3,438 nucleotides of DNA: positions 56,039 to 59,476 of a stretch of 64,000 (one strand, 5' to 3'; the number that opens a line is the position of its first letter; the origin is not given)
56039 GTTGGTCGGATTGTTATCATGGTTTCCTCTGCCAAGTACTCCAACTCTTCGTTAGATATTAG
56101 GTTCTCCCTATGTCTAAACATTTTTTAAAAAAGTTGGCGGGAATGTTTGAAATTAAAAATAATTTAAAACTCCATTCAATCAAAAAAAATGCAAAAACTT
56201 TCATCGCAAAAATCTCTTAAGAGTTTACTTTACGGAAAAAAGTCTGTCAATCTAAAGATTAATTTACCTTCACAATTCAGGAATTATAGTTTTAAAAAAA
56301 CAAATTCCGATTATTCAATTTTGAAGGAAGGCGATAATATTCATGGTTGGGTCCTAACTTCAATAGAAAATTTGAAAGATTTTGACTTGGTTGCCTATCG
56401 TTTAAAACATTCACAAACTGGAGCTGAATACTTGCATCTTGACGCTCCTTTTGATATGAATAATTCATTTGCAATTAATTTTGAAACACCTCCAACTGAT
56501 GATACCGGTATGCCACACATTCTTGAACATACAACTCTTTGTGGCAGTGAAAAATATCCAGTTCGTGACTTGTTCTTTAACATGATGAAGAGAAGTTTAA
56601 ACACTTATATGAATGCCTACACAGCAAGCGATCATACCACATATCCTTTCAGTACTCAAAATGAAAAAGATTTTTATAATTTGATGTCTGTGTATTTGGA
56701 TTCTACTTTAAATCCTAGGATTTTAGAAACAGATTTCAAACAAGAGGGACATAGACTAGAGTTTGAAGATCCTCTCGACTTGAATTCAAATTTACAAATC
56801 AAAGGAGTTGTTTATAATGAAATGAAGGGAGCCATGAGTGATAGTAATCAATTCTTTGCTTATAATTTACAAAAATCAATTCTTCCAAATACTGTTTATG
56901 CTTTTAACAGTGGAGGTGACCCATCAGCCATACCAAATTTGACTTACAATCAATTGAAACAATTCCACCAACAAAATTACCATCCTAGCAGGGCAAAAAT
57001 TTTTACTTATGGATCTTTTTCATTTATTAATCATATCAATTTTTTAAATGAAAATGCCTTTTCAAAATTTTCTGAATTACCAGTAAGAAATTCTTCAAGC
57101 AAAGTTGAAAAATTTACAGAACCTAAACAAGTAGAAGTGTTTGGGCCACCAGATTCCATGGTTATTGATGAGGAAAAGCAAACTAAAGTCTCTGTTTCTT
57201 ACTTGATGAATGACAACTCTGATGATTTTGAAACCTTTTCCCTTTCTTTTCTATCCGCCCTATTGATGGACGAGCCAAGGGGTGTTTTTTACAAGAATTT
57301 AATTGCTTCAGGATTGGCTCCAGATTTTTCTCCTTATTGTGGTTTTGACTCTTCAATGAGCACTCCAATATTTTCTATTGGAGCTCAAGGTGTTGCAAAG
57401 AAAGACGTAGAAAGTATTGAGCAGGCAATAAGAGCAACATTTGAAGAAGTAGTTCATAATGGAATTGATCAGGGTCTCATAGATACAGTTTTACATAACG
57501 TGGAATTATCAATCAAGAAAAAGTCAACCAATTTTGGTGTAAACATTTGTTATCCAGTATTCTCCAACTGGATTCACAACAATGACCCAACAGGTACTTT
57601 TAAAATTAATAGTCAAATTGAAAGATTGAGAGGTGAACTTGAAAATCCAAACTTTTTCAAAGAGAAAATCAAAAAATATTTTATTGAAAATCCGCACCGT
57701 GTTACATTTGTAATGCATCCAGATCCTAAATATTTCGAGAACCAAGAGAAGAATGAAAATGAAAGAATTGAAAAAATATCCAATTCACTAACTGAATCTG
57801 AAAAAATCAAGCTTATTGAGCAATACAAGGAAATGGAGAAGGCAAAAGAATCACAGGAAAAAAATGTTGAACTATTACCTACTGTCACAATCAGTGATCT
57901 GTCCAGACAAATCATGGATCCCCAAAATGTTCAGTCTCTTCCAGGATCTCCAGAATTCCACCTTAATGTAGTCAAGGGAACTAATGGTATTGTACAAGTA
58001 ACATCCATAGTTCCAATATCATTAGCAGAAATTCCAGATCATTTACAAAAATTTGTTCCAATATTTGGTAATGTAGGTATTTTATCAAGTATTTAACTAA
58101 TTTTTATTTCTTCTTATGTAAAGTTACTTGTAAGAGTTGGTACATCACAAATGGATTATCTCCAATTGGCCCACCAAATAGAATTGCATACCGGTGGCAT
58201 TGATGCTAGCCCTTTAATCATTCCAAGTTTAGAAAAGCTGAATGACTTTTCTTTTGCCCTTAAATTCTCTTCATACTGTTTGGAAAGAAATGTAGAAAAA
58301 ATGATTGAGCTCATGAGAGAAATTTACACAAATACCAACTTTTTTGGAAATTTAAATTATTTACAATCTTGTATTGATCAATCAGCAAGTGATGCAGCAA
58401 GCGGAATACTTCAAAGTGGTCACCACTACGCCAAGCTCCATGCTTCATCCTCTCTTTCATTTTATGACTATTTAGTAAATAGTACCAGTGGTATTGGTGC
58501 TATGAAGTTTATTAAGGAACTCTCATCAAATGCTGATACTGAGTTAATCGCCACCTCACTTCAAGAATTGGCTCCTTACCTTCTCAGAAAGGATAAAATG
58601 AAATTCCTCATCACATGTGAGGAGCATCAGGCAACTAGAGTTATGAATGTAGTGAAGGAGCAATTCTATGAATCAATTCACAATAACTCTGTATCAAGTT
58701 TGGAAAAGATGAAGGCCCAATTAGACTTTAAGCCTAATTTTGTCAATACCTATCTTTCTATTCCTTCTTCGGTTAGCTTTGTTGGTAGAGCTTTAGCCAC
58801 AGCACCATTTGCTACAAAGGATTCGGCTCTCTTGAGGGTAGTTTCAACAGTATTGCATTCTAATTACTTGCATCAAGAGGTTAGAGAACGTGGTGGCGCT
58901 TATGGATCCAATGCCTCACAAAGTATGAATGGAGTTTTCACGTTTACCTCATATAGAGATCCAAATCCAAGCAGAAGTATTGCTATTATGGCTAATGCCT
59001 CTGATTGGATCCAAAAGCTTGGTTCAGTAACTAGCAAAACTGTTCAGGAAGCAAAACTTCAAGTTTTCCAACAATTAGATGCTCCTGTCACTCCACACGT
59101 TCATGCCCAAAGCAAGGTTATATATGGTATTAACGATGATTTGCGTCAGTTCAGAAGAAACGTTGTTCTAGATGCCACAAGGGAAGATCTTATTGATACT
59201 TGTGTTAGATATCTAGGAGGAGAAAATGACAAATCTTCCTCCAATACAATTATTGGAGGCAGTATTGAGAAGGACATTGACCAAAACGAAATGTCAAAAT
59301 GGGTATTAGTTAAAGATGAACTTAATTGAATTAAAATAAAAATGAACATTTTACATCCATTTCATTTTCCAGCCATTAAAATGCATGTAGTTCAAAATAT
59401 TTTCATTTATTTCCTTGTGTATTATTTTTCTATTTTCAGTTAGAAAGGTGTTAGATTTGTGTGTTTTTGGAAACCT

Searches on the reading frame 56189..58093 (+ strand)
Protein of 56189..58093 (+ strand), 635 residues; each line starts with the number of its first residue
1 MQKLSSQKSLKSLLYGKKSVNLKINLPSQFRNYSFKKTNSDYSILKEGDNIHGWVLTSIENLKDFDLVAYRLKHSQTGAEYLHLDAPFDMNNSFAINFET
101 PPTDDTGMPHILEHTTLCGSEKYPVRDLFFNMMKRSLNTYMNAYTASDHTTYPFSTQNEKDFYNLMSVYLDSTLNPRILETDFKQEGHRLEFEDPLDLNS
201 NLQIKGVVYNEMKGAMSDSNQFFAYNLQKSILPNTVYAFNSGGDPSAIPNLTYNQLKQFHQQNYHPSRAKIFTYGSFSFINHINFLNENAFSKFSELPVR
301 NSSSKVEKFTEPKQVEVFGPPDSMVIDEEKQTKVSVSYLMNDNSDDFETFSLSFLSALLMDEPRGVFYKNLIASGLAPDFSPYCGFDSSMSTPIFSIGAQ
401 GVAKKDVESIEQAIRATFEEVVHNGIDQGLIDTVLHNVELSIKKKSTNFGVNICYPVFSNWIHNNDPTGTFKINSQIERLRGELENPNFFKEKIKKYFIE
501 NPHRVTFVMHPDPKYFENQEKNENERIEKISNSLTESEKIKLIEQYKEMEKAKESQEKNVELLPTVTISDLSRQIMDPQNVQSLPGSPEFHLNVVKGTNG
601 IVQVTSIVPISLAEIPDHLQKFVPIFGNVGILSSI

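Call 39: search_protein_families(library=pfam, max_evalue=0.00001, proteins=[window:56189-58093:+])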
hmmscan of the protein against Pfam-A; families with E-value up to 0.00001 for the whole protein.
window:56189-58093:+ (635 aa): 3 families
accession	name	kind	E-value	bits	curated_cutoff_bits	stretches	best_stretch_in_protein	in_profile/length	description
PF05193.26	Peptidase_M16_C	-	1e-24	87.8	23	1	250-435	1-178/181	Peptidase M16 inactive domain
PF08367.16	M16C_assoc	-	6.4e-21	75.1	25.3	1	509-629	1-121/252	Peptidase M16C associated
PF00675.25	Peptidase_M16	-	7.9e-08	32.8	22.3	1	103-188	28-110/149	Insulinase (Peptidase family M16)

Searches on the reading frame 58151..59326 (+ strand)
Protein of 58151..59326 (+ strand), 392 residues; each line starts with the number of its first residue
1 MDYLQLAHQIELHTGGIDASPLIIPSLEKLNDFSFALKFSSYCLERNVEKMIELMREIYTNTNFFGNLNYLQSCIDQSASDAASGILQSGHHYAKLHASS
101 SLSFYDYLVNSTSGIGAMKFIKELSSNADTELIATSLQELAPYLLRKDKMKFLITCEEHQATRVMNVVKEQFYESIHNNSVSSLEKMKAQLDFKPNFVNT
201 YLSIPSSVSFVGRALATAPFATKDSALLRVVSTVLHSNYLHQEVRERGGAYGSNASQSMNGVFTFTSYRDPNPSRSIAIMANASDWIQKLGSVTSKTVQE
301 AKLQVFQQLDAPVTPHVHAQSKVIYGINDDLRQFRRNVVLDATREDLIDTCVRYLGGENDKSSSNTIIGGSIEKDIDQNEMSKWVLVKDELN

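Call 70: find_encoding_contigs(protein=window:58151-59326:+, flank=5000, max_places=6)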
Protein window:58151-59326:+ (392 aa): 1 contig read that carries it; 1 place shown.
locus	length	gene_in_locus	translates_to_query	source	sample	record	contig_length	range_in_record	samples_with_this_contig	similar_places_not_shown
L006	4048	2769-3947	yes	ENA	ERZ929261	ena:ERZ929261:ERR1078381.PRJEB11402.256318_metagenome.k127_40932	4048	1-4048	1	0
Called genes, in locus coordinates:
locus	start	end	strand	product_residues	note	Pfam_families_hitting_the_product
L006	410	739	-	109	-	PF25005:PSF2_N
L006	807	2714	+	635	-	PF00675:Peptidase_M16, PF05193:Peptidase_M16_C, PF08367:M16C_assoc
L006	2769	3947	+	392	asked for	PF08367:M16C_assoc, PF05193:Peptidase_M16_C (faint), PF22516:PreP_C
